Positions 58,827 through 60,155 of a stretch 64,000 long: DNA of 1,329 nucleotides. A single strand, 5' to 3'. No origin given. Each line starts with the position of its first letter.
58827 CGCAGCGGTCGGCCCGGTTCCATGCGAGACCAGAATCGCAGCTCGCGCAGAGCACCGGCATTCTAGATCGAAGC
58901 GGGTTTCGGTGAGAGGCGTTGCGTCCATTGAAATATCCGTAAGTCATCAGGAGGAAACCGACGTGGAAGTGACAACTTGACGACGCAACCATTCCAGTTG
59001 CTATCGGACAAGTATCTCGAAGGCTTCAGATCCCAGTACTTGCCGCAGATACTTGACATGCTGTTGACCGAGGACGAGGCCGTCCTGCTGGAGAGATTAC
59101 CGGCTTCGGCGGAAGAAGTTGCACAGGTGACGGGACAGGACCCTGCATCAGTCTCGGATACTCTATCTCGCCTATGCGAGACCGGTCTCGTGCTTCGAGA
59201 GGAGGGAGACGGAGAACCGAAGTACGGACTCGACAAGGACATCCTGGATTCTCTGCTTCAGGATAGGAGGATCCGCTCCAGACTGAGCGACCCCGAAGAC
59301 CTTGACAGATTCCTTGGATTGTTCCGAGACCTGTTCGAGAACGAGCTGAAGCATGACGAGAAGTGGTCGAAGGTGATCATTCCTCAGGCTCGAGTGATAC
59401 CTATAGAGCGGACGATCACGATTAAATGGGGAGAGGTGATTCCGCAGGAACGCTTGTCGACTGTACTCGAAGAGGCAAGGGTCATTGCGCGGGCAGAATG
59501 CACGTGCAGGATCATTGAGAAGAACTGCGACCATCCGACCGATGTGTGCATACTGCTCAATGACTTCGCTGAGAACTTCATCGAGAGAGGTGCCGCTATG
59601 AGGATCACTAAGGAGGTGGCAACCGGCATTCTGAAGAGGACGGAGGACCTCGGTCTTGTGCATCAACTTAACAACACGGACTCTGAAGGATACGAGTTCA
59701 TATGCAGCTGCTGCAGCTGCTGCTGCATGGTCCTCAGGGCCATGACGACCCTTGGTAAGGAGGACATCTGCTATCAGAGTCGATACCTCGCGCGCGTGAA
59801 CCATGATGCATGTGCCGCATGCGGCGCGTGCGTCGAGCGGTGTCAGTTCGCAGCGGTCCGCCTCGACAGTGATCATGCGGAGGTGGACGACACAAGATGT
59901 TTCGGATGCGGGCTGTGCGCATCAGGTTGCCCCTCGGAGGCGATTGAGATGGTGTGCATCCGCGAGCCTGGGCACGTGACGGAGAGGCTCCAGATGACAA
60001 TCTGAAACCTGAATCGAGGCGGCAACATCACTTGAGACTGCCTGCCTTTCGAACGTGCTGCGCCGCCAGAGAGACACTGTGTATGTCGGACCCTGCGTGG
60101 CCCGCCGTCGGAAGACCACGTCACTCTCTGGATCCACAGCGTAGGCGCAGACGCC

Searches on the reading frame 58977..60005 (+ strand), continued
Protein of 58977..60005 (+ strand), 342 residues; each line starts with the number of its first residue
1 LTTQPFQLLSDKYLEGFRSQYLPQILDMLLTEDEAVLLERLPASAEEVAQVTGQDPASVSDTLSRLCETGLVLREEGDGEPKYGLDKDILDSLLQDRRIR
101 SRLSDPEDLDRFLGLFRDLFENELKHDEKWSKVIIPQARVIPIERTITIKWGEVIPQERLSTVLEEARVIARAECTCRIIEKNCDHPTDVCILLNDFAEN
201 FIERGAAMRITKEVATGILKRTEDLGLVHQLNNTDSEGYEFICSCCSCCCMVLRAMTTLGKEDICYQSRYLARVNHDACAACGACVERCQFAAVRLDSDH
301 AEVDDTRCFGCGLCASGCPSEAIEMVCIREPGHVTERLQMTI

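Call 90: search_protein_families(library=ncbifam, proteins=[L064:6611-8902:+, L071:1094-3100:+, L024:4892-5638:+, L060:4943-5308:+, L028:7101-7673:+, L023:3221-4021:+], max_evalue=0.00001)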
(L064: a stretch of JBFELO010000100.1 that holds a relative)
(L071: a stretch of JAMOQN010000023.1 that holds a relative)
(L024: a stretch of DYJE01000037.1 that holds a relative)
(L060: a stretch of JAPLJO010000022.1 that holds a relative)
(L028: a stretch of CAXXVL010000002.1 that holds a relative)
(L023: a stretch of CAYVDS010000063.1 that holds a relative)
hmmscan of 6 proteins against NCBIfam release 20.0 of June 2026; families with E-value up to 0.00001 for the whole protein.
L064:6611-8902:+ (763 aa): 26 families (the best 25 are shown)
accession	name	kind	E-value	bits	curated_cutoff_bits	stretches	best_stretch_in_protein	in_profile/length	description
TIGR01591.1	Fdh-alpha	equivalog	9.1e-74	248.7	666.25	2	23-492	1-480/672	formate dehydrogenase subunit alpha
NF012032.0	PRK15488.1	equivalog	4.5e-55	187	694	3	23-296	46-315/759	thiosulfate reductase PhsA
NF047855.1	AssmNtatRedNasC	equivalog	8.3e-47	159.9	1100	2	22-337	22-339/708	assimilatory nitrate reductase catalytic subunit NasC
TIGR02166.1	dmsA_ynfE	subfamily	4.5e-43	147.4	777.7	2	23-267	47-304/794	DMSO/selenate family reductase complex A subunit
TIGR03479.1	DMSO_red_II_alp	subfamily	4.1e-40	137.6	984.75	2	22-259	60-304/913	molybdopterin-dependent oxidoreductase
NF041783.2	mnquin_red_QrcB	equivalog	3.5e-35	121.3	440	2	20-272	52-296/695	menaquinone reductase molybdopterin-binding-like subunit QrcB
TIGR00509.1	bisC_fam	subfamily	1.6e-33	115.9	1017.55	3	81-341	65-344/772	molybdopterin guanine dinucleotide-containing S/N-oxide reductase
NF041885.1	selenate_YnfE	exception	1.7e-30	105.6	1675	2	24-267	53-311/805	selenate/tellurate reductase subunit YnfE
NF041323.1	Nitr_red_NasA_Halo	equivalog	9.6e-29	100.4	1000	1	28-321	3-292/673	assimilatory nitrate reductase NasA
NF011566.1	PRK14990.1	exception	5.7e-28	97.4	1600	2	24-267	63-324/814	dimethylsulfoxide reductase subunit A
NF041884.1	selenate_YnfF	exception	8.4e-28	96.7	1650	1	24-267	50-304/798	selenate/tellurate reductase subunit YnfF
NF011682.0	PRK15102.1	equivalog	1.6e-27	96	909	2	211-345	260-401/829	trimethylamine-N-oxide reductase TorA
TIGR02164.1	torA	equivalog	4.1e-26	91.4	1465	1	210-345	255-397/824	trimethylamine-N-oxide reductase TorA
TIGR01553.1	formate-DH-alph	equivalog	3.8e-20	71.3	814.2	1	22-268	46-310/1009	formate dehydrogenase-N subunit alpha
NF010055.0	PRK13532.1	equivalog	5.1e-20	71.3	904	1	20-263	42-292/830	nitrate reductase catalytic subunit NapA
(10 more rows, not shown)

L071:1094-3100:+ (668 aa): 45 families (the best 25 are shown)
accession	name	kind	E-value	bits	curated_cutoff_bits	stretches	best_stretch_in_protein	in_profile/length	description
NF041087.1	bile_acid_BaiCD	equivalog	6.6e-158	526.7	825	2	4-525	3-526/642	bile acid Fe-S flavoenzyme BaiCD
TIGR03997.1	mycofact_OYE_2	equivalog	3.5e-141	471.7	793.15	1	5-525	2-527/645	mycofactocin system FadH/OYE family oxidoreductase 2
NF045599.1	bili_reduct_long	exception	8e-137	457.2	750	2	5-525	1-527/641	bilirubin reductase, long form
TIGR03996.1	mycofact_OYE_1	hypoth_equivalog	3.9e-67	227.2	627.9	1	7-526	4-524/633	mycofactocin system FadH/OYE family oxidoreductase 1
NF010047.0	PRK13523.1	equivalog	2.3e-65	220.9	431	1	2-336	2-328/339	NADPH dehydrogenase NamA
NF045592.1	bili_reduct_N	equivalog_domain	2.6e-63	214.4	425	1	5-361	2-363/363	bilirubin reductase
NF006101.0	PRK08255.1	equivalog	2.5e-57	194.5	1078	1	3-324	397-726/768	bifunctional salicylyl-CoA 5-hydroxylase/oxidoreductase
NF007899.0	PRK10605.1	subfamily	9.2e-36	123.8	403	1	3-330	4-339/365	N-ethylmaleimide reductase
NF009410.0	PRK12771.1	subfamily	5.5e-23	81.4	516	1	342-647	101-402/566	NAD(P)-binding protein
TIGR01350.1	lipoamide_DH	equivalog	2.6e-16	59.4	408.8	1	444-523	117-191/461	dihydrolipoyl dehydrogenase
NF010590.0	PRK13984.1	equivalog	2e-15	56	946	1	372-528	281-449/611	putative oxidoreductase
NF009454.0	PRK12814.1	equivalog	3e-14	52.3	916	1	375-518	189-339/657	putative NADPH-dependent glutamate synthase small subunit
TIGR01317.1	GOGAT_sm_gam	subfamily_domain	5.2e-14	52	447.7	1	373-631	137-418/485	glutamate synthase small subunit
TIGR01316.1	gltA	equivalog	1.2e-13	50.7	471.75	1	375-632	129-392/449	NADPH-dependent glutamate synthase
NF003585.0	PRK05249.1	equivalog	2.4e-12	46.2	465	0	382-419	9-46/464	Si-specific NAD(P)(+) transhydrogenase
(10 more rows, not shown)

L024:4892-5638:+ (248 aa): 3 families
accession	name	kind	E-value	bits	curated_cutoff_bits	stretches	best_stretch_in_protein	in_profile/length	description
TIGR00073.1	hypB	equivalog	2.1e-68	230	121.2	1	33-242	4-213/217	hydrogenase nickel incorporation protein HypB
NF007775.0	PRK10463.1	equivalog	2.1e-62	211.1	385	1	30-241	75-286/290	hydrogenase nickel incorporation protein HypB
TIGR00101.1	ureG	equivalog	1.2e-07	31.8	204.2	1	68-240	10-192/199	urease accessory protein UreG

L060:4943-5308:+ (121 aa): 6 families
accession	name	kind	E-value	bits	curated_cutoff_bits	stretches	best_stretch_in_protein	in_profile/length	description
TIGR00100.1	hypA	equivalog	5.8e-29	100.5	88.1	1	6-120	1-113/116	hydrogenase maturation nickel metallochaperone HypA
NF001976.0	PRK00762.1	equivalog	1.6e-22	79.6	146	1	6-120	1-118/124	hydrogenase maturation nickel metallochaperone HypA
NF009046.0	PRK12380.1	subfamily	5.8e-18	65.3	113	1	6-120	1-112/113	hydrogenase/urease nickel incorporation protein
NF003008.0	PRK03824.1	equivalog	5.8e-17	61.9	125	1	6-88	1-83/135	hydrogenase nickel incorporation protein HypA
NF001839.0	PRK00564.1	equivalog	9.5e-16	58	112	1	6-117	1-111/117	hydrogenase/urease nickel incorporation protein HypA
NF002979.0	PRK03681.1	subfamily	3.7e-14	52.9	121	1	6-118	1-111/116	hydrogenase/urease nickel incorporation protein HypA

L028:7101-7673:+ (190 aa): 3 families
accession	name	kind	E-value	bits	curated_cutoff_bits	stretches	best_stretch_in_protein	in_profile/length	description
TIGR03566.1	FMN_reduc_MsuE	equivalog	5.3e-07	29.6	212.5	1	2-100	1-93/174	FMN reductase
TIGR03567.1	FMN_reduc_SsuE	equivalog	5.9e-07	29.6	164.05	1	3-101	2-91/171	NADPH-dependent FMN reductase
NF002999.0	PRK03767.1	equivalog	4.8e-06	26.5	141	1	14-148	13-138/200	NAD(P)H:quinone oxidoreductase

L023:3221-4021:+ (266 aa): 2 families
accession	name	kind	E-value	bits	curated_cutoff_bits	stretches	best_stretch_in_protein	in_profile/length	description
TIGR00276.1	TIGR00276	equivalog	1.6e-15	57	200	1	118-197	129-207/337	tRNA epoxyqueuosine(34) reductase QueG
TIGR02486.1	RDH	subfamily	9.5e-13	48.7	160.35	1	50-256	91-277/314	reductive dehalogenase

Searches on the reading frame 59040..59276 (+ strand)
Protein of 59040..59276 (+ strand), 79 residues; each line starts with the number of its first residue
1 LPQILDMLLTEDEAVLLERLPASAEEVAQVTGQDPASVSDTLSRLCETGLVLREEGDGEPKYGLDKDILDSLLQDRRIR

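Call 106: search_solved_structures(query=A7, max_evalue=1, show_alignments=2)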
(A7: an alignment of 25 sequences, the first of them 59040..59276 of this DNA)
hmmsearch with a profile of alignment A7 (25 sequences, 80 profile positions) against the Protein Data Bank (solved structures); distinct sequences matched with E-value up to 1: 154 (the best 60 are shown).
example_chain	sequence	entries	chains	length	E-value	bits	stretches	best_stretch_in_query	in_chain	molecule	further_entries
8vd6_A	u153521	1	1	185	2e-07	34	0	19-41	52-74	CAP REPEAT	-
7fse_A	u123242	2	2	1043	4.6e-07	32.8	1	22-59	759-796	Reverse gyrase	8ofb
4ddt_A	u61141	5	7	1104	9e-07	31.8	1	22-59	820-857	Reverse gyrase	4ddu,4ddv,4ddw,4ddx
7fsf_A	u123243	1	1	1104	3.9e-06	29.8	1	22-58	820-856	Reverse gyrase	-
1mkm_A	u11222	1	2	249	2.4e-05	27.3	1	23-66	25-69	IclR transcriptional regulator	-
2lvs_A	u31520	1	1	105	5.9e-05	26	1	9-45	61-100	Putative uncharacterized protein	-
1u2w_A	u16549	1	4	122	8e-05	25.6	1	2-73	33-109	Cadmium efflux system accessory protein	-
3f72_A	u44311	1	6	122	0.00013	24.9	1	2-67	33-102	Cadmium efflux system accessory protein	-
2lkp_A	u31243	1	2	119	0.00016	24.6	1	5-67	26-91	HTH-type transcriptional regulator NmtR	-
6cmv_A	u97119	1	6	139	0.00036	23.5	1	9-59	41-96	Transcriptional regulator Lrs14-like protein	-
2d1h_A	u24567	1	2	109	0.00039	23.4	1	10-59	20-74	109aa long hypothetical transcriptional regulator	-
2vn2_A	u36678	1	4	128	0.0012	21.9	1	11-60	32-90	CHROMOSOME REPLICATION INITIATION PROTEIN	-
1q1h_A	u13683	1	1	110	0.0013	21.7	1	22-64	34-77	Transcription Factor E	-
1sfx_A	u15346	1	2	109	0.002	21.1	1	8-55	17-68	Conserved hypothetical protein AF2008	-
3f6v_A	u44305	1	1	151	0.0024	20.9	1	8-67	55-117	Possible transcriptional regulator, ArsR family protein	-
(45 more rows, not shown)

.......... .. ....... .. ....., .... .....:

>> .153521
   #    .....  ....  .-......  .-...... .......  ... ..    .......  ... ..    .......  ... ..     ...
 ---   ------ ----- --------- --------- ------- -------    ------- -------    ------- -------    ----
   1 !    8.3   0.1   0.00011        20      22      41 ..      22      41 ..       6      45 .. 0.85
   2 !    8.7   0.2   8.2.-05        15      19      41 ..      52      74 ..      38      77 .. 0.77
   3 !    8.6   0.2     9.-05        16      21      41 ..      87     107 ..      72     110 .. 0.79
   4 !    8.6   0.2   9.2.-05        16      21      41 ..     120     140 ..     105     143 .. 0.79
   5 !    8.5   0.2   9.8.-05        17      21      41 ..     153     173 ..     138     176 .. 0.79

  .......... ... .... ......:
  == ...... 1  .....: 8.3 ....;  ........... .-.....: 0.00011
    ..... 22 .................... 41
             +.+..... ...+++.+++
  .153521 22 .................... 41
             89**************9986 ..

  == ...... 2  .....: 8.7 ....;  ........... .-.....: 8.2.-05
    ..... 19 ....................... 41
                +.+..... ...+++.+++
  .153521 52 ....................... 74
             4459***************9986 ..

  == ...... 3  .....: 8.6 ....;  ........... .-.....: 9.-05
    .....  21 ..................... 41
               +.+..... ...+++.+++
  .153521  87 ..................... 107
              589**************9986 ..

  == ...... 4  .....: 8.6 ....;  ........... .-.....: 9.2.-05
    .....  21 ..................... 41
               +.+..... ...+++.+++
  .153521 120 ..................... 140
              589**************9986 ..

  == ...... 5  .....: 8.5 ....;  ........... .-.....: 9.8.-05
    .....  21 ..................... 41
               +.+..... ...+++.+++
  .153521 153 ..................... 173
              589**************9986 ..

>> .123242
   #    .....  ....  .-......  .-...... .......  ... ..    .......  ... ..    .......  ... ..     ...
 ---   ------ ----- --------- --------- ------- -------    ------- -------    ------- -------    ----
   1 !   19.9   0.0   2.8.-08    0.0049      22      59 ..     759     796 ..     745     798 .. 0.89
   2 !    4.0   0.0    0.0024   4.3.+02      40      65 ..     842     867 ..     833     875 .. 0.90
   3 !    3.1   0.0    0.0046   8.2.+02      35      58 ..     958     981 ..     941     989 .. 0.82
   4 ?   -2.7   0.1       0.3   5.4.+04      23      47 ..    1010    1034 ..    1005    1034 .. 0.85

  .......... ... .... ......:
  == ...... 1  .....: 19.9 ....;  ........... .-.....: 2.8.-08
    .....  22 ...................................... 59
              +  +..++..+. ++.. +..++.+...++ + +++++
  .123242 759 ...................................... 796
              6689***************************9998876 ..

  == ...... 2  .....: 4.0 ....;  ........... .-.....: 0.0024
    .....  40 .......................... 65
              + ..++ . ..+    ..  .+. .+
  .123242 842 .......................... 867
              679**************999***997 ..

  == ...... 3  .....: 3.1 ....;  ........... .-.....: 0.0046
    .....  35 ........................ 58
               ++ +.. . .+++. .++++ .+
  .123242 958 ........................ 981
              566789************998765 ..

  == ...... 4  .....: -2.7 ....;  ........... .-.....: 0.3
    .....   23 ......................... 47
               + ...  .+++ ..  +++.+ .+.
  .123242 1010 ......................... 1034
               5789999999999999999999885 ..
